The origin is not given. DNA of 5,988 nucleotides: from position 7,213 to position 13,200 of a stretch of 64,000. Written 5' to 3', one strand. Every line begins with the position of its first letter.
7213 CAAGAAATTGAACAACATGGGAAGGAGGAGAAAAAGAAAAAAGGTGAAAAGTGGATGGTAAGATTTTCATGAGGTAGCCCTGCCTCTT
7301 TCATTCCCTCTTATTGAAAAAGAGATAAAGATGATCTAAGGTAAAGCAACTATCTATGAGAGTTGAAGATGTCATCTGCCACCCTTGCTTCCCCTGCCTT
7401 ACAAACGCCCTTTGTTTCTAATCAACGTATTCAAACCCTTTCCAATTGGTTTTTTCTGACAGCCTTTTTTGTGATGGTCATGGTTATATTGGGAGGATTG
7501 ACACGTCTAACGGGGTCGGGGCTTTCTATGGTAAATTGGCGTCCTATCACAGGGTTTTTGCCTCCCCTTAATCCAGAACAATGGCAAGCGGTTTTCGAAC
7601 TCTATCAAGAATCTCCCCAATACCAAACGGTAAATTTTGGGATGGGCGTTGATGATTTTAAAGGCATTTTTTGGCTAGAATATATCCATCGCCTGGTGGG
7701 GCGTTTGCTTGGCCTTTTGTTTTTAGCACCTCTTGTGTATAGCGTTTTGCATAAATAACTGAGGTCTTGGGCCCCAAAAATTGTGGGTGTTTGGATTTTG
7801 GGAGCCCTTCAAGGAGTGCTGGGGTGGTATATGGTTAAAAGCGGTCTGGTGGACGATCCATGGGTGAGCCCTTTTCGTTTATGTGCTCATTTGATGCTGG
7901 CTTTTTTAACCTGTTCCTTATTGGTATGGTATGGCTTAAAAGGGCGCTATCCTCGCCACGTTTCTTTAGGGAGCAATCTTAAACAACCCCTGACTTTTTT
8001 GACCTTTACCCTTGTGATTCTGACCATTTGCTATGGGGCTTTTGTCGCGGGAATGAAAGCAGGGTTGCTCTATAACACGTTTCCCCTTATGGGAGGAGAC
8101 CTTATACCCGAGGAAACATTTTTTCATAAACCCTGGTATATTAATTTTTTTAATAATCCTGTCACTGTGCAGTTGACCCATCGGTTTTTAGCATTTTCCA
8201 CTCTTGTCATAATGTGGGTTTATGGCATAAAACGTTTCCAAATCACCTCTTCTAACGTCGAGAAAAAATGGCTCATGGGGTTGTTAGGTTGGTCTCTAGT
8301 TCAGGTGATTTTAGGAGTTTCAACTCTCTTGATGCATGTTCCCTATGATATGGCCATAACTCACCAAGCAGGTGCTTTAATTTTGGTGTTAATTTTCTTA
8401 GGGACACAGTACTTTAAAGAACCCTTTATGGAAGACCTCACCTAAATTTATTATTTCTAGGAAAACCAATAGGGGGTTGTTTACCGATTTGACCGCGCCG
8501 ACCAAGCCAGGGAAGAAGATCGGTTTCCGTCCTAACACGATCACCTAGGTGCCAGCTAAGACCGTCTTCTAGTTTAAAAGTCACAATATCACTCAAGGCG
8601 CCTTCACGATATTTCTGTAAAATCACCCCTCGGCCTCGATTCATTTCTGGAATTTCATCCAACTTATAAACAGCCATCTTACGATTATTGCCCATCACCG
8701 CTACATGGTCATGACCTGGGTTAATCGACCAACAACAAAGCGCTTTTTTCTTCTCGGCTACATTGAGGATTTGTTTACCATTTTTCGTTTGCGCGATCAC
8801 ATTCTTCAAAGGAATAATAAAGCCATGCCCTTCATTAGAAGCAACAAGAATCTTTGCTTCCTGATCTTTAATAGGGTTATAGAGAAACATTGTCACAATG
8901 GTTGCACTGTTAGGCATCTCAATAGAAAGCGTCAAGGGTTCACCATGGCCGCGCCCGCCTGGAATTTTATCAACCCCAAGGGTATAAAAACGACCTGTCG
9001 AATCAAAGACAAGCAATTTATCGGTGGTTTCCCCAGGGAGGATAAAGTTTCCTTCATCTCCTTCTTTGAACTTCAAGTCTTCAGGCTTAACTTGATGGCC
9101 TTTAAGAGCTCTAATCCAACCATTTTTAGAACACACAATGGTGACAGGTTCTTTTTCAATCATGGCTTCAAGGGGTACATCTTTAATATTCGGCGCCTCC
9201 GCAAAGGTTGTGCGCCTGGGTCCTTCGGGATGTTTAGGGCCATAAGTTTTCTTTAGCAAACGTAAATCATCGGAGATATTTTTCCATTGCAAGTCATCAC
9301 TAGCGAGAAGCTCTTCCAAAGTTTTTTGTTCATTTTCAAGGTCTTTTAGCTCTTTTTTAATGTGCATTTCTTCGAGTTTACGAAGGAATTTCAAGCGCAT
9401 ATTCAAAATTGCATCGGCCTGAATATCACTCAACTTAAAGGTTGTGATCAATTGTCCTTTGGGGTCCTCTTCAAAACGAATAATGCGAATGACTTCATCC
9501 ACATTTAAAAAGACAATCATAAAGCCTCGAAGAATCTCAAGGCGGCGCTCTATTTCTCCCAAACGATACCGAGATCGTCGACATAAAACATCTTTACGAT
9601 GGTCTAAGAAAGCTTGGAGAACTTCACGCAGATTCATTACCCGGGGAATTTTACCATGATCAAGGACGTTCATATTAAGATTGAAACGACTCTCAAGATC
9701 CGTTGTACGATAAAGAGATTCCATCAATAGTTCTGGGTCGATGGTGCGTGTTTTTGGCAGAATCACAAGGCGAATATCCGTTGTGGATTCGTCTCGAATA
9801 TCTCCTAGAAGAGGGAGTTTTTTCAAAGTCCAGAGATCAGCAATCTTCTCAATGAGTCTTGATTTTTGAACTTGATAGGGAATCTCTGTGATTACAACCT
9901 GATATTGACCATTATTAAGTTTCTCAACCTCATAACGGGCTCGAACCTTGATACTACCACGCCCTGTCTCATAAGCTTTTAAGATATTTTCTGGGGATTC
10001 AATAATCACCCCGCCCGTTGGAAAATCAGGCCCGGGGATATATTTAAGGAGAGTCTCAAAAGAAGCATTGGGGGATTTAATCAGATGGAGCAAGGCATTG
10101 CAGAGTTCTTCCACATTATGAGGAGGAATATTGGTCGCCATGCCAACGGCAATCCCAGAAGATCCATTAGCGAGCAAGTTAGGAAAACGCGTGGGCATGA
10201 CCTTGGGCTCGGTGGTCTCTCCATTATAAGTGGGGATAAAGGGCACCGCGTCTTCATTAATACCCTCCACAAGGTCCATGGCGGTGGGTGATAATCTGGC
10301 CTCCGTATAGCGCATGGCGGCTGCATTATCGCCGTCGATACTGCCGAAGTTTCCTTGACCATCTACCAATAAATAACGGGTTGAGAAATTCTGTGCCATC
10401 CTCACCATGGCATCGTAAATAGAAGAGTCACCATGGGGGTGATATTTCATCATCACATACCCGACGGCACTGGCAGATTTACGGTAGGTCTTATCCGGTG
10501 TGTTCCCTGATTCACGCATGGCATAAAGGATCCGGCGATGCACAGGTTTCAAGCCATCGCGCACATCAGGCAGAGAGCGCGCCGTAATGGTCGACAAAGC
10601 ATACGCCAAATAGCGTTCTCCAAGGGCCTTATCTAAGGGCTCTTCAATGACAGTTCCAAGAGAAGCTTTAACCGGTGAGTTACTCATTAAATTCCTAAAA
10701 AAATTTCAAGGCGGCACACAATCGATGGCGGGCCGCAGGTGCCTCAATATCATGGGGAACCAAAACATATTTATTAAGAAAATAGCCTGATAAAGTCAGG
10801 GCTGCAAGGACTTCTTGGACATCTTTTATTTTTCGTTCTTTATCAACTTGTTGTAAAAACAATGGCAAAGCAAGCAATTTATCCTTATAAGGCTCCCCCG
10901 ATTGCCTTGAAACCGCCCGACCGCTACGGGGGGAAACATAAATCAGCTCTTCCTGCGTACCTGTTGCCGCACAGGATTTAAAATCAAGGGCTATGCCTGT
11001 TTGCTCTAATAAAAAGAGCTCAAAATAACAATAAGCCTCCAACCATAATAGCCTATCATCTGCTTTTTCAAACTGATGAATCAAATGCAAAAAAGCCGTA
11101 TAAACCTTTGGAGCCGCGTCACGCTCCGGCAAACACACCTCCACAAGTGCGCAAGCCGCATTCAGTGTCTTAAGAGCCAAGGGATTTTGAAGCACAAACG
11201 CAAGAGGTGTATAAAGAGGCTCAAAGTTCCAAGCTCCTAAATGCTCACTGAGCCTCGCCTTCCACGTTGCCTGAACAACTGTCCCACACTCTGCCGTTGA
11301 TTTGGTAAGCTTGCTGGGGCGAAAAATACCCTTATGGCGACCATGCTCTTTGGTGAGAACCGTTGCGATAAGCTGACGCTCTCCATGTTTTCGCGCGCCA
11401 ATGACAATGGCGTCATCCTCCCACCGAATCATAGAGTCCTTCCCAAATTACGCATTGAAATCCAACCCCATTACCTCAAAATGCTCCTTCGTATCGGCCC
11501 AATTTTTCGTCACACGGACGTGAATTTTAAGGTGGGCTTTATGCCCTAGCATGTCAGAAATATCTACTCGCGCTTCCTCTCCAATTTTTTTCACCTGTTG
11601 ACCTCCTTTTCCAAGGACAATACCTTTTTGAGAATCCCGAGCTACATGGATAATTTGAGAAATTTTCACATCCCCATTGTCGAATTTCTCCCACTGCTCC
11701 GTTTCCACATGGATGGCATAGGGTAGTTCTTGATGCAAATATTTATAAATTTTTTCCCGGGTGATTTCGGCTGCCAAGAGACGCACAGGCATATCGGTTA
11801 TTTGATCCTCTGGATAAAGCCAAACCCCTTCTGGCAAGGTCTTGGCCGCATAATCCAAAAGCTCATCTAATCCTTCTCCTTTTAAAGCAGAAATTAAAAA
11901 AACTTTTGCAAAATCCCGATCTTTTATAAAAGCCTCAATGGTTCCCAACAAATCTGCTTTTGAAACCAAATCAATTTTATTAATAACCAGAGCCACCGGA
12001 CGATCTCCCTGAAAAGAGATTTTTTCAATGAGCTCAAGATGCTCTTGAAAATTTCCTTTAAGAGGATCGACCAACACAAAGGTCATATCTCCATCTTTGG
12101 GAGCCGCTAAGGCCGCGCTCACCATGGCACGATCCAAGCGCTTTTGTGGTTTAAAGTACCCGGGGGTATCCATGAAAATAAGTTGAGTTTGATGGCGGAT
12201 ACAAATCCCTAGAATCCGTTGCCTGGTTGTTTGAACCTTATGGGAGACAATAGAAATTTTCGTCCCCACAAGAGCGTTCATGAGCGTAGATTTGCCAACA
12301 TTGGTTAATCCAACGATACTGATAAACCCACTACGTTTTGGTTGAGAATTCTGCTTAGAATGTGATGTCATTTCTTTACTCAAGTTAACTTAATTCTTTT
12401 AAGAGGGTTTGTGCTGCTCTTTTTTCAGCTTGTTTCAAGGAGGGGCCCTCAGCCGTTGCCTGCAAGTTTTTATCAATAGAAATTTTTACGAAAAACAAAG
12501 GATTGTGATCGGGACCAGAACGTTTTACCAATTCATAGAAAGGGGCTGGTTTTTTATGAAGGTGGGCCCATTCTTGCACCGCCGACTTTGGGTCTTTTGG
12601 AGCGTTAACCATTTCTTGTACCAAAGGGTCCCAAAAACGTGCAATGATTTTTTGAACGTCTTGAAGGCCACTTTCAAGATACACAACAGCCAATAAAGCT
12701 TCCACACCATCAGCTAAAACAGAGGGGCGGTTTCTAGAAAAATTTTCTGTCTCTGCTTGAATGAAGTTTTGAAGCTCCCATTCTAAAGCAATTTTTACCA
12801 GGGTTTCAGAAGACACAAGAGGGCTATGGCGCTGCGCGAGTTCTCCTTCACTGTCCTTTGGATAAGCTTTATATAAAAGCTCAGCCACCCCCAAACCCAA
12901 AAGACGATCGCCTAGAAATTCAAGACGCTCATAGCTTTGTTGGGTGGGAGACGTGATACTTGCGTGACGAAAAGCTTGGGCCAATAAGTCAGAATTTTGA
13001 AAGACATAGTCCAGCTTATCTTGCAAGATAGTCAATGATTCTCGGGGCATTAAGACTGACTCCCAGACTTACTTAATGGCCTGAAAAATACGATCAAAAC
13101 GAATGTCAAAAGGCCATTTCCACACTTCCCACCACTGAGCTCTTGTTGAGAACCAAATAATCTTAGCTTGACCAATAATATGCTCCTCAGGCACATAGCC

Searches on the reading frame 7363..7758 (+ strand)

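Call 70: search_protein_families(library=pfam, proteins=[window:7363-7758:+], max_evalue=0.000001)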
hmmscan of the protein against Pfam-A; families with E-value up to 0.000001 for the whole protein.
window:7363-7758:+ (131 aa): 1 family
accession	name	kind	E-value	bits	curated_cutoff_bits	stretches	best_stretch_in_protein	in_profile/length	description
PF02628.20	COX15-CtaA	-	9.9e-41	140.2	29.9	1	28-129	2-101/322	Cytochrome oxidase assembly protein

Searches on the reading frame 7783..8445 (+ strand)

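Call 70: search_protein_families(library=pfam, proteins=[window:7783-8445:+], max_evalue=0.000001)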
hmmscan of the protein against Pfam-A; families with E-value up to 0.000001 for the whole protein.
window:7783-8445:+ (220 aa): 1 family
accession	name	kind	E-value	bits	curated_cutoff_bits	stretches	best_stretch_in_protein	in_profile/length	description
PF02628.20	COX15-CtaA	-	4e-53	181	29.9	1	2-205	115-321/322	Cytochrome oxidase assembly protein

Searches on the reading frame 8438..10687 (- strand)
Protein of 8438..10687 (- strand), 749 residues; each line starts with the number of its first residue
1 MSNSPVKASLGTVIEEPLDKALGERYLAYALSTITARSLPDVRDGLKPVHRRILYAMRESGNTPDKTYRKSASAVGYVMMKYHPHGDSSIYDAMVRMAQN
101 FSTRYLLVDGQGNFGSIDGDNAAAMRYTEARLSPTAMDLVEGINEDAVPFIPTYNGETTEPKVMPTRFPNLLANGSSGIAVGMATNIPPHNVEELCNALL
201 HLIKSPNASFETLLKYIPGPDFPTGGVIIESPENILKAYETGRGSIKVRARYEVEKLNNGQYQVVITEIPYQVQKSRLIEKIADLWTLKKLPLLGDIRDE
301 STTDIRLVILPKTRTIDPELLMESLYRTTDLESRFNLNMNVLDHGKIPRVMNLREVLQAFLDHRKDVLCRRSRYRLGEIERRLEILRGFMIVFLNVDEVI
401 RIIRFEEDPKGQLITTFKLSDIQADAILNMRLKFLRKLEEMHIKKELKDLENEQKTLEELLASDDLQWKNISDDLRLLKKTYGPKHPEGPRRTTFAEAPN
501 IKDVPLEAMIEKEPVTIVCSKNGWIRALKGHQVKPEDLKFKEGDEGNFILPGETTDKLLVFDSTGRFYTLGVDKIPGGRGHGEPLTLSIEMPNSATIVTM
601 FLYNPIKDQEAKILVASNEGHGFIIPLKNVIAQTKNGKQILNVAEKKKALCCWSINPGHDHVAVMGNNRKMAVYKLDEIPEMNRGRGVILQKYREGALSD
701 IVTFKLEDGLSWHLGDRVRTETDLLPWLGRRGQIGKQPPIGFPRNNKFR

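Call 70: search_protein_families(library=pfam, proteins=[window:8438-10687:-], max_evalue=0.000001)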
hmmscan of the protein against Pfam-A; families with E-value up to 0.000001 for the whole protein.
window:8438-10687:- (749 aa): 2 families
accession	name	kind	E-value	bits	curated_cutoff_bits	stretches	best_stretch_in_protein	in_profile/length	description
PF00521.26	DNA_topoisoIV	-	8e-150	499.9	31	1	37-475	1-431/432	DNA gyrase/topoisomerase IV, subunit A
PF03989.18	DNA_gyraseA_C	-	2.5e-07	30.5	27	0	660-696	1-38/48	DNA gyrase C-terminal domain, beta-propeller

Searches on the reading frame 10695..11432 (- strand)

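Call 70: search_protein_families(library=pfam, proteins=[window:10695-11432:-], max_evalue=0.000001)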
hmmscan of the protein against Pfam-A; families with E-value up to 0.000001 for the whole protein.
window:10695-11432:- (245 aa): 2 families
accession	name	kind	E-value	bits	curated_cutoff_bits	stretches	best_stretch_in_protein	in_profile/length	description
PF02565.21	RecO_C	-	4.1e-21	75.8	22.1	1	90-224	10-150/157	Recombination protein O C terminal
PF11967.14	RecO_N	-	2.7e-12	47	27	1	1-67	1-70/80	Recombination protein O N terminal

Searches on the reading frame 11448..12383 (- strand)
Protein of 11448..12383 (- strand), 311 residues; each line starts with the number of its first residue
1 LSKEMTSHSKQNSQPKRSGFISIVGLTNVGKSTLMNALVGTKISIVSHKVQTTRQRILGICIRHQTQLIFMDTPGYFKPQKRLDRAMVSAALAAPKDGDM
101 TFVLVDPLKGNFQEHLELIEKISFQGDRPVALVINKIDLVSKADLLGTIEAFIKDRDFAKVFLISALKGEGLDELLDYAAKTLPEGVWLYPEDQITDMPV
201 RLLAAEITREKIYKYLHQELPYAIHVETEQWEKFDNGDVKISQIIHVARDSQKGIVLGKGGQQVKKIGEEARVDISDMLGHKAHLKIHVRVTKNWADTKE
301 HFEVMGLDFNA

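Call 70: search_protein_families(library=pfam, proteins=[window:11448-12383:-], max_evalue=0.000001)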
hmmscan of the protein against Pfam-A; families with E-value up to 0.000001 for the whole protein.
window:11448-12383:- (311 aa): 7 families
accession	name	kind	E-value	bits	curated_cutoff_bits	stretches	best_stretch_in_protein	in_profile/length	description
PF01926.29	MMR_HSR1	-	4.8e-22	78.7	21.9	1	21-136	2-113/113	50S ribosome-binding GTPase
PF07650.23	KH_2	-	2e-18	66.4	22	1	219-296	1-78/78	KH domain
PF02421.24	FeoB_N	-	1.7e-11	44.3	27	1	21-177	3-154/156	Ferrous iron transport protein B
PF00009.33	GTP_EFTU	-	1.5e-09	38.2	26.5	1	21-184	6-187/188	Elongation factor Tu GTP binding domain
PF10662.15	PduV-EutP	-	1.8e-08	34.7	21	1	21-179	4-141/143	Ethanolamine utilisation - propanediol utilisation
PF03193.22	RsgA_GTPase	-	7e-08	32.9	30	0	19-76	107-168/174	RsgA GTPase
PF00350.29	Dynamin_N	-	2.2e-07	31.5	27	0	21-54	1-34/168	Dynamin family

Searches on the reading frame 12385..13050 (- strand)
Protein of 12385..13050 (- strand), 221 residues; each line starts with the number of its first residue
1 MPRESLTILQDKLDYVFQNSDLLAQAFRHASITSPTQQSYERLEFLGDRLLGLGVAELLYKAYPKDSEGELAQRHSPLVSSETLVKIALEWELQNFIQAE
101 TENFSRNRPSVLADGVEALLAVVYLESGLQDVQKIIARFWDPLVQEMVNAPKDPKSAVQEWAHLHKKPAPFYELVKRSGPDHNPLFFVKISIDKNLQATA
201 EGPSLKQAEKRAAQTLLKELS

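Call 70: search_protein_families(library=pfam, proteins=[window:12385-13050:-], max_evalue=0.000001)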
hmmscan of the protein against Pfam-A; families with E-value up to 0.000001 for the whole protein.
window:12385-13050:- (221 aa): 3 families
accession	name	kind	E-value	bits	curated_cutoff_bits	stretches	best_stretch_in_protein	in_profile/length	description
PF14622.11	Ribonucleas_3_3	-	1.9e-24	86.7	35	1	19-138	1-122/128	Ribonuclease-III-like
PF00636.31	Ribonuclease_3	-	1.7e-19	70.9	27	1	41-128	1-102/102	Ribonuclease III domain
PF00035.32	dsrm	-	8.1e-13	49.2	23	1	154-220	1-66/66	Double-stranded RNA binding motif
